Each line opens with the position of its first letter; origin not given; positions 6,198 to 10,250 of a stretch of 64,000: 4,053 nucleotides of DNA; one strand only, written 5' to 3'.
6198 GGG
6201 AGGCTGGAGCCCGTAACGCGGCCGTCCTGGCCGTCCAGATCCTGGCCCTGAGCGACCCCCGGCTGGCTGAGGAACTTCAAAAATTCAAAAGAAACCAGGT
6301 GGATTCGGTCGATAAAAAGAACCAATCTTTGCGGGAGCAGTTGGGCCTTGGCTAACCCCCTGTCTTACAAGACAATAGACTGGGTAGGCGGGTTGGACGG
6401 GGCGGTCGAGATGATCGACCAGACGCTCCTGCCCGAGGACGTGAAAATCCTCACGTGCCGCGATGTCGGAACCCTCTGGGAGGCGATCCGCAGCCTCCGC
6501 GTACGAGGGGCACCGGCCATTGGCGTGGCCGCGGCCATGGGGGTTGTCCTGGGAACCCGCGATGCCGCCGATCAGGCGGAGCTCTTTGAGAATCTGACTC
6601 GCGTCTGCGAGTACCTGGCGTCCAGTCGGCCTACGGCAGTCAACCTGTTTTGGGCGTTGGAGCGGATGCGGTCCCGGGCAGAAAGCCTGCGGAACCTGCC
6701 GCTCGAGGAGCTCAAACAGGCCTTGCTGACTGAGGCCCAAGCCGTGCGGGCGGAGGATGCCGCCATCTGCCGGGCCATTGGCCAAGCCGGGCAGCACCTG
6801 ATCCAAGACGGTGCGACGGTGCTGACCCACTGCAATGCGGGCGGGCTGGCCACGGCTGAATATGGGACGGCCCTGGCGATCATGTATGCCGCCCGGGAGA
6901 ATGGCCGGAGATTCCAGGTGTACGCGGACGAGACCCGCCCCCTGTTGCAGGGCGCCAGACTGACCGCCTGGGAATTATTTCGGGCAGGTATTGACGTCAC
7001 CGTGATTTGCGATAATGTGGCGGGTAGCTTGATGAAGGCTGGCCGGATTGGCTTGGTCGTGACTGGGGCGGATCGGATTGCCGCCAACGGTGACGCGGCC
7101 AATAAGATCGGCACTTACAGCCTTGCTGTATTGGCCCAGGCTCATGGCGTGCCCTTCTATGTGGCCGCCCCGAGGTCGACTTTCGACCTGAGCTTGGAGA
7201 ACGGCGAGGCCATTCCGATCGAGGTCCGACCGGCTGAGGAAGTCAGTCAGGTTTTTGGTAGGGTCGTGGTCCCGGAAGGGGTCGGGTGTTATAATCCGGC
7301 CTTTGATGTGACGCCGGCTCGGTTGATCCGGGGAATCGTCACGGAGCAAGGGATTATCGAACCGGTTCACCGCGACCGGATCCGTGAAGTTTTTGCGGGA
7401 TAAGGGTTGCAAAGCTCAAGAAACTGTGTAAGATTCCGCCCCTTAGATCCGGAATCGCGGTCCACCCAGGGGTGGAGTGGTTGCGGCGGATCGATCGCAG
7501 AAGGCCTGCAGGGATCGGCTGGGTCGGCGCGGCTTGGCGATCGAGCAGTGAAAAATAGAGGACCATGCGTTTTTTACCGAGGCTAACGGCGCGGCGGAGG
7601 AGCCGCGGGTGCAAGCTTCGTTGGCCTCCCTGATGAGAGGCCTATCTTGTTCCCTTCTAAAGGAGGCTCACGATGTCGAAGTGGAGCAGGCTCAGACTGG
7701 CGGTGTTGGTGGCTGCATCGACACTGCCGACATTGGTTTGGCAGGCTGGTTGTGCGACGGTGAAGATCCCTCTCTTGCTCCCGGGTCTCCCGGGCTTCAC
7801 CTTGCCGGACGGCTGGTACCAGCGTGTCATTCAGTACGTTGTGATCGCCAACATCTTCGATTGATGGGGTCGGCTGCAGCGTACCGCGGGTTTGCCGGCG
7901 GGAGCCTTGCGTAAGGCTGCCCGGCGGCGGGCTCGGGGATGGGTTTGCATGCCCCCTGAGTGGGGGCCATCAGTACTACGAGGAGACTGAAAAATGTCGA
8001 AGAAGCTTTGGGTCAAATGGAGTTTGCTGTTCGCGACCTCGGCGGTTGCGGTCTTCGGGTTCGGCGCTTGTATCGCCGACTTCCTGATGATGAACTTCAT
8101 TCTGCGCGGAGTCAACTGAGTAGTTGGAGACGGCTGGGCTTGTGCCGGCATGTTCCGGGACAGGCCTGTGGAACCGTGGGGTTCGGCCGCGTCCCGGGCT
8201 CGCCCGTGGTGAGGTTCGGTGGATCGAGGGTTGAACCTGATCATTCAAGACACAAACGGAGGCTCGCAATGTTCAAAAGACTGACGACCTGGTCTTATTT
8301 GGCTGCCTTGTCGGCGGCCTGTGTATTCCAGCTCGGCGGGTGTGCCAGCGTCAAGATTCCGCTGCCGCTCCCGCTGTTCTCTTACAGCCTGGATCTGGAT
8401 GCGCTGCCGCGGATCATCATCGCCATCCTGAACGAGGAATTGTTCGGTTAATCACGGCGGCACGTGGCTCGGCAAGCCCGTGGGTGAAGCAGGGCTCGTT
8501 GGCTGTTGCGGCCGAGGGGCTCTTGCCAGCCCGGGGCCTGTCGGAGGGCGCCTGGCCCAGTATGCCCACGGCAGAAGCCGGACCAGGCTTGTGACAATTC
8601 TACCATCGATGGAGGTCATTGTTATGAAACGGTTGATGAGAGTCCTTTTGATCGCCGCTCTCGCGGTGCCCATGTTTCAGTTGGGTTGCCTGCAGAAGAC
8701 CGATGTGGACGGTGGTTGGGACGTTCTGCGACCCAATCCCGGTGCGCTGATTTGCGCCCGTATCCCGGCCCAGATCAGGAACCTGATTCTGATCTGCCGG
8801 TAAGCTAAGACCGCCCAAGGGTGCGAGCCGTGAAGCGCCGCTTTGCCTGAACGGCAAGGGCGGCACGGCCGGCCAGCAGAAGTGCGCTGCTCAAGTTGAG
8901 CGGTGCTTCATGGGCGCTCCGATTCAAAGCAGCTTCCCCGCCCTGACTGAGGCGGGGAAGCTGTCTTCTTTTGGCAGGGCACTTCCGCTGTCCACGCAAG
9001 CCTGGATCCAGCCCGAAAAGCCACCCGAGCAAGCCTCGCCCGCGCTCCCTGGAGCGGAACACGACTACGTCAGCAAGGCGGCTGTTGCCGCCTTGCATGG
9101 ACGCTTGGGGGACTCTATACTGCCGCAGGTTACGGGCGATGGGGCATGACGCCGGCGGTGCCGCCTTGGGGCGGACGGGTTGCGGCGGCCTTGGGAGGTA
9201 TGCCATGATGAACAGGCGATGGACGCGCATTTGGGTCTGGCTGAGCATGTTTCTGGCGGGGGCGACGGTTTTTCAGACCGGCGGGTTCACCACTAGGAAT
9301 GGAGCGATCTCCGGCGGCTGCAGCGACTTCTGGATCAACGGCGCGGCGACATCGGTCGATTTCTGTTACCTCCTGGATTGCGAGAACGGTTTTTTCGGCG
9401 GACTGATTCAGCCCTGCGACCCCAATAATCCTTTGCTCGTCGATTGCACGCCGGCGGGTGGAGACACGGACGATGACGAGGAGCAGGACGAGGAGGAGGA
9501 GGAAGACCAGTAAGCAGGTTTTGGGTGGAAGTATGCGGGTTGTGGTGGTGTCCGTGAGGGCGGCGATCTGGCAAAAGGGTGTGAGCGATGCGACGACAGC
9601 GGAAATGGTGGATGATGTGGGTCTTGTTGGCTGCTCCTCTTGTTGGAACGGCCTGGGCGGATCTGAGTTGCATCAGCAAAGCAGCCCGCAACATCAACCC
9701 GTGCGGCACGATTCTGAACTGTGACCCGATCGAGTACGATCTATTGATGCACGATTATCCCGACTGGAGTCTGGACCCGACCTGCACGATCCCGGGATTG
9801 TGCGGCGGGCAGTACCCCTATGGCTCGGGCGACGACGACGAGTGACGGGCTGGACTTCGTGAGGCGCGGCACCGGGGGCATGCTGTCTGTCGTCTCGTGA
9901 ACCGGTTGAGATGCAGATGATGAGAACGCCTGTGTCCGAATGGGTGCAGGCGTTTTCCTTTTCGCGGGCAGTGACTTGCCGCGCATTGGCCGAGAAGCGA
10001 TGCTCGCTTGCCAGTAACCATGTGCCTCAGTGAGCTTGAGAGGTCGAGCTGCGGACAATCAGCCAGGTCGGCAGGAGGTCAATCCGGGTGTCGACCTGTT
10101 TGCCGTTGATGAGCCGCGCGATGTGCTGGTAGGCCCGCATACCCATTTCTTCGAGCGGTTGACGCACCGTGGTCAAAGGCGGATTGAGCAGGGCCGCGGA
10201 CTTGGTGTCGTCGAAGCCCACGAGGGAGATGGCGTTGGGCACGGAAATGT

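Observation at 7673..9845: Tandem array of six RBS-preceded mini-genes encoding small secreted or lipoprotein-like peptides (41-102 aa) in two sub-families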

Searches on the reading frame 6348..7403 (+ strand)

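Call 38: search_protein_families(library=pfam, proteins=[window:6348-7403:+], max_evalue=0.001)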
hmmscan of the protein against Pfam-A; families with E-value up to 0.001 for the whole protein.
window:6348-7403:+ (351 aa): 1 family
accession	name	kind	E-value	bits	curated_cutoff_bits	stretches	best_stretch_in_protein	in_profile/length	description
PF01008.23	IF-2B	-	3.8e-88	295.8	22.4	1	52-339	2-280/280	Initiation factor 2 subunit family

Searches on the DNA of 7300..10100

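Call 5: search_rna_families(source=window, start=7300, end=10100, threshold=evalue, max_evalue=1)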
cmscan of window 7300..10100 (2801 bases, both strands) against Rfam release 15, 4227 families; matches with E-value up to 1: 0.
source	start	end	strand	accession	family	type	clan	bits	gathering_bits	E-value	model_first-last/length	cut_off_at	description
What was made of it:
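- On Known structured RNA families: There are no matches at E <= 1 (call 5).
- Rfam gives no match (call 5).
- Tried and rejected: Nothing (call 5).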

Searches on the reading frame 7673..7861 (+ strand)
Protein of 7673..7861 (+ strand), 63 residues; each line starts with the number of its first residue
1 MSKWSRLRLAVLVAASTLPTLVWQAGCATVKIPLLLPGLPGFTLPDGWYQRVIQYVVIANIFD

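Call 3: search_protein_families(library=pfam, proteins=[window:7673-7861:+], max_evalue=10)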
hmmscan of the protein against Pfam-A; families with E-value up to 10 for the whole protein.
seq(63 aa): 0 families

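Call 4: search_protein_families(library=ncbifam, proteins=[window:7673-7861:+], max_evalue=10)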
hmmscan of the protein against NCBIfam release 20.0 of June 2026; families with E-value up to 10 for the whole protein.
seq(63 aa): 0 families

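Call 10: list_cluster_members(proteins=[window:7673-7861:+, window:7994-8116:+, window:8269-8448:+, window:8624-8800:+, window:9205-9510:+, window:9588-9842:+])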
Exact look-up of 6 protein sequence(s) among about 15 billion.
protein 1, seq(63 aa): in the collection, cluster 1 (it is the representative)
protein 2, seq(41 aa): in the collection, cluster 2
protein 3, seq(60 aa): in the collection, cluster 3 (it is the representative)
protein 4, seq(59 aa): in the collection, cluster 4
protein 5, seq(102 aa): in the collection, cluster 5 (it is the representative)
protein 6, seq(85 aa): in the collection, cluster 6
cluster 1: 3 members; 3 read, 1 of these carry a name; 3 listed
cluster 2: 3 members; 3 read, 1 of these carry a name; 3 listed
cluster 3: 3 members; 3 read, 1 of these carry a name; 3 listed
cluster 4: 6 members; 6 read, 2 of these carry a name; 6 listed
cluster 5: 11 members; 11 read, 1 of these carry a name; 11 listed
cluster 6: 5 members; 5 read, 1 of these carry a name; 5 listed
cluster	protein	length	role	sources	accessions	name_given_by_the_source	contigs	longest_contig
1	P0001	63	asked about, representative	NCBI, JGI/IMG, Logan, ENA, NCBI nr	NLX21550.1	MAG: hypothetical protein GXY55_07740 [Phycisphaerae bacterium] | hypothetical protein [Phycisphaerae bacterium]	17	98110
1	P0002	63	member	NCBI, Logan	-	-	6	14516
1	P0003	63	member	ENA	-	-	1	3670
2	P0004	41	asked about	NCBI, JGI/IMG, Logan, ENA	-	hypothetical protein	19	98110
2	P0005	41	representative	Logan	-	-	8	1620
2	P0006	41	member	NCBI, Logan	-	-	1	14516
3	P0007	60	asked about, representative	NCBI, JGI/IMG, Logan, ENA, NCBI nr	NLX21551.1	MAG: hypothetical protein GXY55_07745 [Phycisphaerae bacterium] | hypothetical protein | hypothetical protein [Phycisphaerae bacterium]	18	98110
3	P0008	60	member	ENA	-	-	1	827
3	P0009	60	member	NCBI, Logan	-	-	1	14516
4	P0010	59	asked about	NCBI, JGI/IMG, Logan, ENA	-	-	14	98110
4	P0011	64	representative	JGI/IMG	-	hypothetical protein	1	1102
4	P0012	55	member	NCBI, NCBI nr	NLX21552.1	MAG: hypothetical protein GXY55_07750 [Phycisphaerae bacterium] | hypothetical protein [Phycisphaerae bacterium]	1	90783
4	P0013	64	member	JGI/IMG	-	-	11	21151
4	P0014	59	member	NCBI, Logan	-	-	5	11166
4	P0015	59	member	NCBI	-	-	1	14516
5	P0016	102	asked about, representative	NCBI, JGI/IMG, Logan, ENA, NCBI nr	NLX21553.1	MAG: hypothetical protein GXY55_07755 [Phycisphaerae bacterium] | hypothetical protein [Phycisphaerae bacterium]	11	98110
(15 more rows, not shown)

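Call 13: find_homologous_proteins(query=A2, max_evalue=10)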
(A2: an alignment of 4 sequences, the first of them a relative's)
Query A2 (4 sequences) (63 aa, profile of the alignment): 10 proteins with E <= 10 among 24 candidates.
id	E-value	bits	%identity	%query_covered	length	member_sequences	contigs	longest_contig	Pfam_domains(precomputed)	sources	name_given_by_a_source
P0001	2.1e-34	135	100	100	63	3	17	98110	-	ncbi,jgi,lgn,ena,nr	ncbi:MAG: hypothetical protein GXY55_07740 [Phycisphaerae bacterium]|nr:hypothetical protein [Phycis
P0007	7.5e-30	120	38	98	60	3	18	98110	-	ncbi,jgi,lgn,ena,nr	ncbi:MAG: hypothetical protein GXY55_07745 [Phycisphaerae bacterium]|jgi:hypothetical protein|nr:hyp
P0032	2.6e-28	116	89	100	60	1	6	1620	-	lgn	-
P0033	4.1e-25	105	27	94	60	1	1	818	-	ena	-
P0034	1.2e-24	104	40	94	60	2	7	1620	-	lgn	-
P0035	3.1e-24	103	81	100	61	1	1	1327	-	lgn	-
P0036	7.5e-6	44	48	100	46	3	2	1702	-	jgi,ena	-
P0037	3.9e-4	38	46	100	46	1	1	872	-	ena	-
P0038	1.4e-3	36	44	100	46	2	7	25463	-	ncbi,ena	-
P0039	9.1e-2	31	38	100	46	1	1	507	-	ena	-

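Call 16: find_encoding_contigs(protein=P0038, flank=8000, max_places=6)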
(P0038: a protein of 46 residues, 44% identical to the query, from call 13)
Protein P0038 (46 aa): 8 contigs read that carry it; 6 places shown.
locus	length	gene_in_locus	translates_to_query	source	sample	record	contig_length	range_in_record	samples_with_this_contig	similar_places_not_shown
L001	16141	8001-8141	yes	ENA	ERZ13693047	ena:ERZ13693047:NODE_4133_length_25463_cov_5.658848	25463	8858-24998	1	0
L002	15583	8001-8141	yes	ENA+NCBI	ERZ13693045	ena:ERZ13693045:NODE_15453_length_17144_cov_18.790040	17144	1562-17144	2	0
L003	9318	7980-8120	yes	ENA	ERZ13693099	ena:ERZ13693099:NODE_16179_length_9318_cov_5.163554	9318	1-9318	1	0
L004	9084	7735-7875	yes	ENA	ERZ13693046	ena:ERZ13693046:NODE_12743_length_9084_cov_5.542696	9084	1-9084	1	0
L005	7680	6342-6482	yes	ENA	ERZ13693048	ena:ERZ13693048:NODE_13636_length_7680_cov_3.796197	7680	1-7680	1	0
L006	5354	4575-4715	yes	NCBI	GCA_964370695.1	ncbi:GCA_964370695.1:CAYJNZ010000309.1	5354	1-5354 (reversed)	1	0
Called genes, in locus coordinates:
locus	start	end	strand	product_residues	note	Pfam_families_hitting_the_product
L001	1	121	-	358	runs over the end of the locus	PF14486:DUF4432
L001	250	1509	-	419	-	-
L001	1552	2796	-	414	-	PF02746:MR_MLE_N, PF13378:MR_MLE_C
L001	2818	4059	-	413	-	PF01408:GFO_IDH_MocA, PF02894:GFO_IDH_MocA_C, PF22725:GFO_IDH_MocA_C3 (weak)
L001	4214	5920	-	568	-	PF02927:CelD_N, PF00759:Glyco_hydro_9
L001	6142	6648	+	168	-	PF00731:AIRC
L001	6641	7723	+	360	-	PF01008:IF-2B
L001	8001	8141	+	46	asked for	-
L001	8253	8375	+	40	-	-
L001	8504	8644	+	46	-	-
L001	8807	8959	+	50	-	-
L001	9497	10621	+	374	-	PF13088:BNR_2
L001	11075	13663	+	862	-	PF13491:FtsK_4TM, PF17854:FtsK_alpha, PF01580:FtsK_SpoIIIE, PF09397:FtsK_gamma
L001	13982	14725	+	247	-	PF00657:Lipase_GDSL, PF13472:Lipase_GDSL_2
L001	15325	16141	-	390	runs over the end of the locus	PF01120:Alpha_L_fucos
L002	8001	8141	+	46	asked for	-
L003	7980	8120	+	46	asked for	-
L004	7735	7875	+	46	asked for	-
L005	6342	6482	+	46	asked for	-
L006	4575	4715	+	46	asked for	-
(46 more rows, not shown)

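Call 20: find_homologous_proteins(query=P0016, max_evalue=10)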
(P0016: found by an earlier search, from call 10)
Query P0016 (102 aa): 7 proteins with E <= 10 among 7 candidates.
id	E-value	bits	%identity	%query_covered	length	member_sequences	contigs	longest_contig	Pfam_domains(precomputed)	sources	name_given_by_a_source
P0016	2.1e-66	239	100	100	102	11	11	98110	-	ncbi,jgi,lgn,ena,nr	ncbi:MAG: hypothetical protein GXY55_07755 [Phycisphaerae bacterium]|nr:hypothetical protein [Phycis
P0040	5.9e-44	167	74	92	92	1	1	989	-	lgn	-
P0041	3.6e-31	125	68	78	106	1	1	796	-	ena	-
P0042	1.3e-30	124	70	78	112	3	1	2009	-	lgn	-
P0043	9.1e-26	108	64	80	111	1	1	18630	-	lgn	-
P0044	1.8e-23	101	60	78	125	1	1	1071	-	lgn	-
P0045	2.2e-16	78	47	78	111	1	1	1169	-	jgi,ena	-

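Call 22: find_encoding_contigs(protein=P0043, flank=9000, max_places=3)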
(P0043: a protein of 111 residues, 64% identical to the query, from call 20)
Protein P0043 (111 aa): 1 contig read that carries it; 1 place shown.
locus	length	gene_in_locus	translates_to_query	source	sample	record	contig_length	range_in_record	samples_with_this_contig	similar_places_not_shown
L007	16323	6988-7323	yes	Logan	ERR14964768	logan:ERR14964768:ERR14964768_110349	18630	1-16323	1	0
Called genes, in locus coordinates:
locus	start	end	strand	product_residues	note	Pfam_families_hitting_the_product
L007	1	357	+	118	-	?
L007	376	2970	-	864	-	PF13428:TPR_14 (faint), PF13646:HEAT_2 (weak)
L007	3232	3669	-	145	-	PF09969:DUF2203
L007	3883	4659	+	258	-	-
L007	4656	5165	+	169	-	PF00731:AIRC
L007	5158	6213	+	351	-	PF01008:IF-2B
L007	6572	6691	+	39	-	-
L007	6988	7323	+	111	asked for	-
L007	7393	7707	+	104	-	-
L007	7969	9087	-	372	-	PF00392:GntR, PF00532:Peripla_BP_1, PF13407:Peripla_BP_4, PF13377:Peripla_BP_3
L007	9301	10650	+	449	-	PF21799:MurD-like_N, PF08245:Mur_ligase_M, PF02875:Mur_ligase_C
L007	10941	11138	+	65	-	-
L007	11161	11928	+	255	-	PF00460:Flg_bb_rod, PF22692:LlgE_F_G_D1, PF06429:Flg_bbr_C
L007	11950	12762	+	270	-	PF00460:Flg_bb_rod, PF22692:LlgE_F_G_D1, PF06429:Flg_bbr_C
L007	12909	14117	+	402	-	PF13144:ChapFlgA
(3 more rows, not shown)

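Call 60: find_encoding_contigs(protein=P0032, flank=3000, max_places=4)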
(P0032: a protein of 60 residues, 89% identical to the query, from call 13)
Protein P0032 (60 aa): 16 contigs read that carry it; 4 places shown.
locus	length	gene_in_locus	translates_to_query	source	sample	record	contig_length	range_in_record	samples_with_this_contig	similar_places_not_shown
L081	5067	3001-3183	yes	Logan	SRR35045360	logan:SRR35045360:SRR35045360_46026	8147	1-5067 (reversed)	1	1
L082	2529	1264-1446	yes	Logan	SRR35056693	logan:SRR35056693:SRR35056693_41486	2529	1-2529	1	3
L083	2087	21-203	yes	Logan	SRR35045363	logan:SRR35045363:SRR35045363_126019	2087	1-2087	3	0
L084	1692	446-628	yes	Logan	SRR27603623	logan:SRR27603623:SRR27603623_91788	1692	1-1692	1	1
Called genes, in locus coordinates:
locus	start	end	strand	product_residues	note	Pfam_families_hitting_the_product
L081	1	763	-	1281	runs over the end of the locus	?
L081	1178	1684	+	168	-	PF00731:AIRC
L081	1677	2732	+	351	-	PF01008:IF-2B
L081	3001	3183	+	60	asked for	-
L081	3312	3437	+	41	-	-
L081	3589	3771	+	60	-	-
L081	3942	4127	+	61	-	-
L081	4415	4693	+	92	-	-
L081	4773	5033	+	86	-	-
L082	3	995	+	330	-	?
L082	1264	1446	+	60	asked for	-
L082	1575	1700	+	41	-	-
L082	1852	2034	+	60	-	-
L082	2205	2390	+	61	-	-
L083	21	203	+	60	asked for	-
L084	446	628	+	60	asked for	-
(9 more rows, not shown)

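Call 61: find_encoding_contigs(protein=P0040, flank=3000, max_places=3)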
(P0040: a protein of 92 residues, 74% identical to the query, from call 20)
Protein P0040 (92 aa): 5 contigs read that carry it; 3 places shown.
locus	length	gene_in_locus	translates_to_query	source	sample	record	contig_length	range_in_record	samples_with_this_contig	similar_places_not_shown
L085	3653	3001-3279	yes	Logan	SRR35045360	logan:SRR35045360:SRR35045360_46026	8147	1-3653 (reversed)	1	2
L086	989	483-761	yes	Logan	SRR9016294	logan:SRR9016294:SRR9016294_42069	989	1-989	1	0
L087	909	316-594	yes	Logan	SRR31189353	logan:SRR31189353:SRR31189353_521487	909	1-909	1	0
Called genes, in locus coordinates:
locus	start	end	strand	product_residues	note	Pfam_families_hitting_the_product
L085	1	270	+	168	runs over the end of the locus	PF00731:AIRC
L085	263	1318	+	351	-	PF01008:IF-2B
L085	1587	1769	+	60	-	-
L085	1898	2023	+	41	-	-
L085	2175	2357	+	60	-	-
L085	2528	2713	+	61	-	-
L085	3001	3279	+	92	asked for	-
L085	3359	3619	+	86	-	-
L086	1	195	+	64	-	?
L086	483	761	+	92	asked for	-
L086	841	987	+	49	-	?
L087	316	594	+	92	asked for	-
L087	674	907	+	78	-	?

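Call 77: search_solved_structures(query=A8, max_evalue=10)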
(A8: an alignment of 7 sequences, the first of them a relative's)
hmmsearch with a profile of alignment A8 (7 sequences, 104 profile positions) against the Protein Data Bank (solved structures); distinct sequences matched with E-value up to 10: 2.
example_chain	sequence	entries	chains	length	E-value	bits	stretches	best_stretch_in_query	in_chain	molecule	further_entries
9na0_A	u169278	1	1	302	1.3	12.3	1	26-60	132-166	main protease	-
4hi2_A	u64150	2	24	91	1.7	11.9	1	36-56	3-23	Acylphosphatase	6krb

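Call 81: predict_structure(alignment_id=A8)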
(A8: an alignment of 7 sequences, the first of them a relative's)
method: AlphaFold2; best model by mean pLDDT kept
length: 102 residues; sequences in the alignment: 7
mean_pLDDT: 45.0   pTM: 0.19
mean pLDDT of the five models: 45.0, 42.5, 41.5, 41.4, 40.6
residues with pLDDT >= 90: 0; 70-90: 13; 50-70: 8; < 50: 81
segments of 3 or more residues with pLDDT < 50: 22-102
pLDDT, mean of each block of 10 residues (from residue 1): 69 69 43 36 34 36 36 43 41 44 43
secondary structure, 60 per line:
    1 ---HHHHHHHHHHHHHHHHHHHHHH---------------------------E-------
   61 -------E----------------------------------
elements in order: H4-25

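Call 88: search_protein_families(library=phrogs, proteins=[window:7673-7861:+], max_evalue=1)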
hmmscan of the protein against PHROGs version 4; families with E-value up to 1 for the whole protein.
seq(63 aa): 0 families

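Call 89: search_protein_families(library=padloc, proteins=[window:7673-7861:+], max_evalue=1)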
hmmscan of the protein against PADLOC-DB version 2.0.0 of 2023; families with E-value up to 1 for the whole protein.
seq(63 aa): 0 families
